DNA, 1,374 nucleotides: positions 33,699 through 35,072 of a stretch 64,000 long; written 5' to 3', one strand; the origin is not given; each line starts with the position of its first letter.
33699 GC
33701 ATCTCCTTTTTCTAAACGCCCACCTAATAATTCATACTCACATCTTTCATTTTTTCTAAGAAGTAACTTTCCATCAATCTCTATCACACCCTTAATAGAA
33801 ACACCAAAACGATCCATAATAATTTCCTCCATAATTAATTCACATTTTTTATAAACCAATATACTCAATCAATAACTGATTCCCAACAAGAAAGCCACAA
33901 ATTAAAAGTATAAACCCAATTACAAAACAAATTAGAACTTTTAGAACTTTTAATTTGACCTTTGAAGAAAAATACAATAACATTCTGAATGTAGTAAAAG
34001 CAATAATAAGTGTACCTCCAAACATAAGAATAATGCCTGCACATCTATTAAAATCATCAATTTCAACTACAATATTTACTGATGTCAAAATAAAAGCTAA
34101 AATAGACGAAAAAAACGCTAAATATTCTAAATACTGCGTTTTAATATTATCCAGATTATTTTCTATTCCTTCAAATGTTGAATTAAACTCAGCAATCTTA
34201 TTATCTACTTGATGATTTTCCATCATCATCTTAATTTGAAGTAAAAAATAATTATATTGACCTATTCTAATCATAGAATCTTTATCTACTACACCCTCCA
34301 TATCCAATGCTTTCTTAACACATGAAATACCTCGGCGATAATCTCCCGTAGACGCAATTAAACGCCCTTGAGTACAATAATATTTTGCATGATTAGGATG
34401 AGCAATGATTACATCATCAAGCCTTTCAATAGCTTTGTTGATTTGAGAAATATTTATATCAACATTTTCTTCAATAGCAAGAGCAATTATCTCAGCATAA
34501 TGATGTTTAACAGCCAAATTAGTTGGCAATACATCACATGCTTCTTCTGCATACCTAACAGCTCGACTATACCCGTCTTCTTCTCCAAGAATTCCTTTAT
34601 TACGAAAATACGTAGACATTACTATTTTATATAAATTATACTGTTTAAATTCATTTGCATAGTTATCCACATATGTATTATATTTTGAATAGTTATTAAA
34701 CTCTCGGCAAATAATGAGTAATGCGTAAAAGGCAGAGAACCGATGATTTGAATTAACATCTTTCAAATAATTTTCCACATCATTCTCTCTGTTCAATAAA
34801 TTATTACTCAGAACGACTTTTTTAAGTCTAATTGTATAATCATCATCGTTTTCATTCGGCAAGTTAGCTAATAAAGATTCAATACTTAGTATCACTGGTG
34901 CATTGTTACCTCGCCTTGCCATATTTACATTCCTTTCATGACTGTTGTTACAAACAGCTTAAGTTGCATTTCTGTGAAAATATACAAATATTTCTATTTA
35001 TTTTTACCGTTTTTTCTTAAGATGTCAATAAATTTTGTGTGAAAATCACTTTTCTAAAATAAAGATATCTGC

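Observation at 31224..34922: Four-gene operon TPR-TM, Nudix, radical SAM, PHP: candidate nucleotide-centred system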

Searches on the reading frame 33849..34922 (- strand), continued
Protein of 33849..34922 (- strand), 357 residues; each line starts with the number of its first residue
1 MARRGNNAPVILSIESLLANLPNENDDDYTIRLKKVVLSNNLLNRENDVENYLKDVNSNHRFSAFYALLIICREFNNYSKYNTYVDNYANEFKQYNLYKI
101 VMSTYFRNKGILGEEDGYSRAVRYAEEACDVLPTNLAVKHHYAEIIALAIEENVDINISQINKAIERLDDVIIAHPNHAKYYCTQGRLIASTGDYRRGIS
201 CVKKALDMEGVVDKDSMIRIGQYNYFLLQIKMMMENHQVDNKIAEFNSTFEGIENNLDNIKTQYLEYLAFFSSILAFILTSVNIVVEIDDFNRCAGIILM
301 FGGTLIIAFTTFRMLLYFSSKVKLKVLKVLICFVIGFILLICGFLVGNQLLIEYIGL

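Call 80: search_protein_families(library=pfam, proteins=[L047:8186-9007:+, L047:8997-9848:+, L047:9904-11856:+, L047:4592-5695:+, L045:7072-7911:+, L045:5160-5975:+, L045:3921-5135:+, L045:3106-3861:+, L045:1-2139:+], max_evalue=0.05)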
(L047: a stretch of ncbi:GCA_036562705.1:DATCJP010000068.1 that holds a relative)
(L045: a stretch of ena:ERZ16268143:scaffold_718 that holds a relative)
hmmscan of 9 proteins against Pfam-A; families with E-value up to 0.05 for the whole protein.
L047:8186-9007:+ (274 aa): 2 families
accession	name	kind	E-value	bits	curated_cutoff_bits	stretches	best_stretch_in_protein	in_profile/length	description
PF07228.17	SpoIIE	-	7.7e-05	23.1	25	1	175-268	99-190/192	Stage II sporulation protein E (SpoIIE)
PF13672.11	PP2C_2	-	0.013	15.5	24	1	8-134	4-132/209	Protein phosphatase 2C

L047:8997-9848:+ (284 aa): 1 family
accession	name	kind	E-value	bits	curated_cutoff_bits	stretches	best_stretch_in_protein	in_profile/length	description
PF00293.34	NUDIX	-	0.0019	18.6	21.1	1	135-213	5-73/134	NUDIX domain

L047:9904-11856:+ (651 aa): 0 families

L047:4592-5695:+ (368 aa): 0 families

L045:7072-7911:+ (280 aa): 2 families
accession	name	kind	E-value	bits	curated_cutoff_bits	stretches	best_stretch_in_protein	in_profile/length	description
PF00293.34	NUDIX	-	2.6e-05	24.7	21.1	1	133-255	3-118/134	NUDIX domain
PF09539.15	DUF2385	-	0.018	16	25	0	72-140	14-82/96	Protein of unknown function (DUF2385)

L045:5160-5975:+ (272 aa): 1 family
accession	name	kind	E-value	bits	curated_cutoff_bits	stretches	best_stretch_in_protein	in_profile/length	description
PF13672.11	PP2C_2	-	1.6e-05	25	24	1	12-223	8-179/209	Protein phosphatase 2C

L045:3921-5135:+ (405 aa): 1 family
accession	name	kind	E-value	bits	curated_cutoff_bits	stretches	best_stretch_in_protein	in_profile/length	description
PF00275.25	EPSP_synthase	-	1.8e-47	162.4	22.8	1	4-395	11-417/417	EPSP synthase (3-phosphoshikimate 1-carboxyvinyltransferase)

L045:3106-3861:+ (252 aa): 3 families
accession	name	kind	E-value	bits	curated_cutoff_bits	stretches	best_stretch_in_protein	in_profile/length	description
PF00984.24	UDPG_MGDP_dh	-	3.8e-14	53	25.4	1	154-244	1-93/94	UDP-glucose/GDP-mannose dehydrogenase family, central domain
PF03721.20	UDPG_MGDP_dh_N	-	1.3e-07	31.8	27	1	30-133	63-181/187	UDP-glucose/GDP-mannose dehydrogenase family, NAD binding domain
PF25483.1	DUF7906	-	0.0098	16.2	27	1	17-156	56-162/215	Domain of unknown function (DUF7906)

L045:1-2139:+ (713 aa): 5 families
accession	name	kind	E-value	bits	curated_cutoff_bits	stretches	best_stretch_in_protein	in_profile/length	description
PF13304.12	AAA_21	-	2.9e-09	37.8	27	1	570-650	190-302/304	AAA domain, putative AbiEii toxin, Type IV TA system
PF08785.16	Ku_PK_bind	-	0.01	16.4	25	0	376-475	20-105/120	Ku C terminal domain like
PF00005.33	ABC_tran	-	0.013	16.6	25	0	223-280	15-67/137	ABC transporter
PF15188.11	CCDC-167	-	0.043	14.5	27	0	364-426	5-67/84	Coiled-coil domain-containing protein 167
PF15007.11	CEP44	-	0.044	14.4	27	0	428-475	72-117/126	Centrosomal spindle body, CEP44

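Call 86: search_protein_families(library=padloc, proteins=[L045:1-2139:+], max_evalue=0.001)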
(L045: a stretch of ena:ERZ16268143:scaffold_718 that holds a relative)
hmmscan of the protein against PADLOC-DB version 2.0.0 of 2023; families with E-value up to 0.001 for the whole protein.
L045:1-2139:+ (713 aa): 24 families
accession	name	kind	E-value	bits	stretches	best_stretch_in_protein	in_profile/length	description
PDLC00098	GajA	-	6.3e-10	36.4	1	605-665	287-346/534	AAA ATPase domain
PDLC02980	AriA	-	3.2e-09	35.2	1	584-650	235-302/304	-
PDLC00099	GajA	-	5.9e-09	33.4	1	605-687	297-379/626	AAA ATPase domain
PDLC02208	Ppl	-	1.2e-08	31.6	1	609-706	797-891/894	-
PDLC04678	PDC-M49A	-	7.5e-08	29.1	1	540-674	502-637/681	-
PDLC00096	GajA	-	8e-07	26.2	0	607-686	289-372/630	AAA ATPase domain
PDLC00289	PtuA1|PtuA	-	2e-06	25.1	1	413-675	75-317/404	AAA ATPase domain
PDLC04182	HEC-01A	-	3.7e-06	24.2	1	601-667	300-367/406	-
PDLC00069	GajA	-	4.4e-06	23.4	2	212-312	16-116/687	AAA ATPase domain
PDLC04144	HEC-01B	-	6.4e-06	23.5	1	606-673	296-363/395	-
PDLC04176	HEC-01A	-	7.2e-06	23.6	1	353-674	42-344/371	-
PDLC00271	PtuA1|PtuA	-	2.1e-05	22.3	1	606-690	278-358/421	AAA ATPase domain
PDLC00305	PtuA1|PtuA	-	2.6e-05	21.7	0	212-322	16-123/392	AAA ATPase domain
PDLC00311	PtuA1|PtuA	-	4.5e-05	20.6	0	608-674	309-375/455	AAA ATPase domain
PDLC00062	GajA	-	8.7e-05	19.1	0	607-671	303-364/639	AAA ATPase domain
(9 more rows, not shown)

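Call 100: search_protein_families(library=phrogs, proteins=[window:33852-34922:-], max_evalue=0.001)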
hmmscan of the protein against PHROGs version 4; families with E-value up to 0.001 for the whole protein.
window:33852-34922:- (357 aa): 0 families

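Call 109: search_dna_similar(query=window:33852-34922:-, collection=plasmids, mode=protein, max_evalue=0.001, max_rows=15)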
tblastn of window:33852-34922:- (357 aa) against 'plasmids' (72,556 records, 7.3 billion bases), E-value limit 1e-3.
No match.

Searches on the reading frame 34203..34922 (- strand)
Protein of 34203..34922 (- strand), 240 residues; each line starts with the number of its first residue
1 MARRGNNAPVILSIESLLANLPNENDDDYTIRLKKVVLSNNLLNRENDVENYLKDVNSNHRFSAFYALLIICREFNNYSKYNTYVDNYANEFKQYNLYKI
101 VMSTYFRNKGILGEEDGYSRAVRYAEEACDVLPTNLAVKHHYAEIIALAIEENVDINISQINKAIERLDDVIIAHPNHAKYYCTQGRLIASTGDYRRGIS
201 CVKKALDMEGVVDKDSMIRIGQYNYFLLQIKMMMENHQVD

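Call 66: search_protein_families(library=pfam, proteins=[window:34203-34922:-], max_evalue=1)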
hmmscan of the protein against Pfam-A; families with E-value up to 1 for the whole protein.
seq(240 aa): 4 families
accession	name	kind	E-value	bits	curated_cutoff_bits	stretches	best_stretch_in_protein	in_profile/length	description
PF13428.12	TPR_14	-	0.046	14.9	23.5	0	118-145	17-44/44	Tetratricopeptide repeat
PF18460.6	HetR_C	-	0.046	14.1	27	1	147-177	30-60/79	Heterocyst differentiation regulator C-terminal Hood domain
PF07719.23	TPR_2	-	0.063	13.9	27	0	179-207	1-29/34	Tetratricopeptide repeat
PF00062.25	Lys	-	0.51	11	27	0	71-108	29-65/123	C-type lysozyme/alpha-lactalbumin family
